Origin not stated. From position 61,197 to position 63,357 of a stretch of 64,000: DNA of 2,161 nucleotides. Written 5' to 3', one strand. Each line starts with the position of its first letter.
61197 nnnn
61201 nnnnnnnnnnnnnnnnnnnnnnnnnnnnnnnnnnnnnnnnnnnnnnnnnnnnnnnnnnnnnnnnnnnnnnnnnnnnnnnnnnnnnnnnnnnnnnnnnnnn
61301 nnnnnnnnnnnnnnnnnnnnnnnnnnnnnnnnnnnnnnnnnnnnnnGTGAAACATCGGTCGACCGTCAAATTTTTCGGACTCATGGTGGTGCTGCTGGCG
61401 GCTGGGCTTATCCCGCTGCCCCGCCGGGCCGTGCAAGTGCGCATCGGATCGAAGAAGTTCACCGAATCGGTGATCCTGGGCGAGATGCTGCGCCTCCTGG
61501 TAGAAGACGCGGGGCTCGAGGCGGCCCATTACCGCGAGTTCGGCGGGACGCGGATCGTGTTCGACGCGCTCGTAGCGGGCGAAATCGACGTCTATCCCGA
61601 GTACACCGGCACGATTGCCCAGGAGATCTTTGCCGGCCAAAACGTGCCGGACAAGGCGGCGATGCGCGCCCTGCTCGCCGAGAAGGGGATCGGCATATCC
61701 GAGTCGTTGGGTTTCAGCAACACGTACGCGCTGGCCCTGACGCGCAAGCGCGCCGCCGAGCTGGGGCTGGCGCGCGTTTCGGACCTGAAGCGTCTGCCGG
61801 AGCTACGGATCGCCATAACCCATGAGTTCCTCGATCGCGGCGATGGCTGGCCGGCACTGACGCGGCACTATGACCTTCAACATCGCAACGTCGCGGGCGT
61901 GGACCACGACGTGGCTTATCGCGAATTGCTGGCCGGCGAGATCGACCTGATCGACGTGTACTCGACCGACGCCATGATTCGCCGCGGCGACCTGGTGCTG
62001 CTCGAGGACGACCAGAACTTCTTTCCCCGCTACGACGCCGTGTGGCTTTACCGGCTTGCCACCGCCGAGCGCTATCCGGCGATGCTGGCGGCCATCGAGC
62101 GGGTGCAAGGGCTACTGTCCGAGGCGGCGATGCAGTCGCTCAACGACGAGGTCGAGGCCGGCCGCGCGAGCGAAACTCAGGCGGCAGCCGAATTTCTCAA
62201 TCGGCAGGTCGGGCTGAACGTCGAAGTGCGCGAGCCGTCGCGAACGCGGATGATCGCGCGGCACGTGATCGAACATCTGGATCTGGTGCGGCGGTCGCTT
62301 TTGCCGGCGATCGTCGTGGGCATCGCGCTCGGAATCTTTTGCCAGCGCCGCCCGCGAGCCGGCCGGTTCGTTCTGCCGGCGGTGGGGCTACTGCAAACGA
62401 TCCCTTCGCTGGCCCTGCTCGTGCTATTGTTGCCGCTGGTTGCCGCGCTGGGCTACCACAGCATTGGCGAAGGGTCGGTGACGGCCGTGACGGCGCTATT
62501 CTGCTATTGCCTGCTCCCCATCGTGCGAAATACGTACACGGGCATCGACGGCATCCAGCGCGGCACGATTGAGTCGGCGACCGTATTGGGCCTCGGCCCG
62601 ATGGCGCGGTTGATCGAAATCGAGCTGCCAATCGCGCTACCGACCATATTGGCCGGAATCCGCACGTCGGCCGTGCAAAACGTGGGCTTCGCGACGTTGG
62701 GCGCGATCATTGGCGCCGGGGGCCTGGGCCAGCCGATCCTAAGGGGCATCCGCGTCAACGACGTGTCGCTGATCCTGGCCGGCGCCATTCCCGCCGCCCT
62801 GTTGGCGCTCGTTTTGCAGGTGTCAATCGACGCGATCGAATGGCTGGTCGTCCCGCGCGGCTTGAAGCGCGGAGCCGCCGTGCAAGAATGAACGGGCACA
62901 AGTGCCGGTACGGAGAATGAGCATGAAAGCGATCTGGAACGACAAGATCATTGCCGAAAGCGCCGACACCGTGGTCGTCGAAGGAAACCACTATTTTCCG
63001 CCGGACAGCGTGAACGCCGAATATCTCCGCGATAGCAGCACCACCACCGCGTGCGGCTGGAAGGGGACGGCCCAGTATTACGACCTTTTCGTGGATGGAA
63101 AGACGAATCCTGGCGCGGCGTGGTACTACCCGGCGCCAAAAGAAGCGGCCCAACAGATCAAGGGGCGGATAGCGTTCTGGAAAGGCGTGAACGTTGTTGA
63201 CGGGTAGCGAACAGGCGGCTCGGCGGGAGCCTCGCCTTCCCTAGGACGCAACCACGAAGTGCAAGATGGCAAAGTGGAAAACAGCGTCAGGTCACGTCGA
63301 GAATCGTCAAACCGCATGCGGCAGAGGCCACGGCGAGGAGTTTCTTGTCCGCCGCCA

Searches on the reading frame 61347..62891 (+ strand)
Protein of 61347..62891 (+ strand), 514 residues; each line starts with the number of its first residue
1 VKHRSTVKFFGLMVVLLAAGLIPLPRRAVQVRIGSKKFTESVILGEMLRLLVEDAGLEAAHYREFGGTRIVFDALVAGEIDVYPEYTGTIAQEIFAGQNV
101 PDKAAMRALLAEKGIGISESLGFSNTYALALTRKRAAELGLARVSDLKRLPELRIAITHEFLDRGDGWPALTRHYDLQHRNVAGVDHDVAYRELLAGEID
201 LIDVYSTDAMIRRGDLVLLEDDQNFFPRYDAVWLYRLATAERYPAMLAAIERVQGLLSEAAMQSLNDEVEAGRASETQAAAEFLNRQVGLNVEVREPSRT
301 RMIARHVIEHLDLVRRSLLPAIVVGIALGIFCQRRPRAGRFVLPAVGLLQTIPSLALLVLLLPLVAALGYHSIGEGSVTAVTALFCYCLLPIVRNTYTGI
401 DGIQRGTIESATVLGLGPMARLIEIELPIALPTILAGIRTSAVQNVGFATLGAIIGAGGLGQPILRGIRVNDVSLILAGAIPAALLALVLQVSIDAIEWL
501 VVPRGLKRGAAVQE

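Call 61: search_protein_families(library=pfam, proteins=[window:61347-62891:+], max_evalue=0.001)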
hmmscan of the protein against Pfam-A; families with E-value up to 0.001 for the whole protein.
window:61347-62891:+ (514 aa): 2 families
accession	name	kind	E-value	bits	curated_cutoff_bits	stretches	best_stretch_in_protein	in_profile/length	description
PF04069.17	OpuAC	-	3.7e-54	184.5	21.2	1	30-285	2-256/257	Substrate binding domain of ABC-type glycine betaine transport system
PF00528.27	BPD_transp_1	-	1e-21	78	26.4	1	325-504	1-181/184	Binding-protein-dependent transport system inner membrane component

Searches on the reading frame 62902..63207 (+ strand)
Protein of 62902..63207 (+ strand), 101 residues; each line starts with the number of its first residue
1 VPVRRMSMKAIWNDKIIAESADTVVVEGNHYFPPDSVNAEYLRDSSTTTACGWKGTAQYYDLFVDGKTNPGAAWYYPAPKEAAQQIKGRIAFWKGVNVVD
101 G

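Call 61: search_protein_families(library=pfam, proteins=[window:62902-63207:+], max_evalue=0.001)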
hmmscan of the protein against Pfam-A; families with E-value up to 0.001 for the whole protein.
window:62902-63207:+ (101 aa): 1 family
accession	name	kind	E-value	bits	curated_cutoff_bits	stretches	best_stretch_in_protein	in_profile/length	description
PF04248.19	NTP_transf_9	-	1.7e-32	111.5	22.1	1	8-94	1-92/93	Domain of unknown function (DUF427)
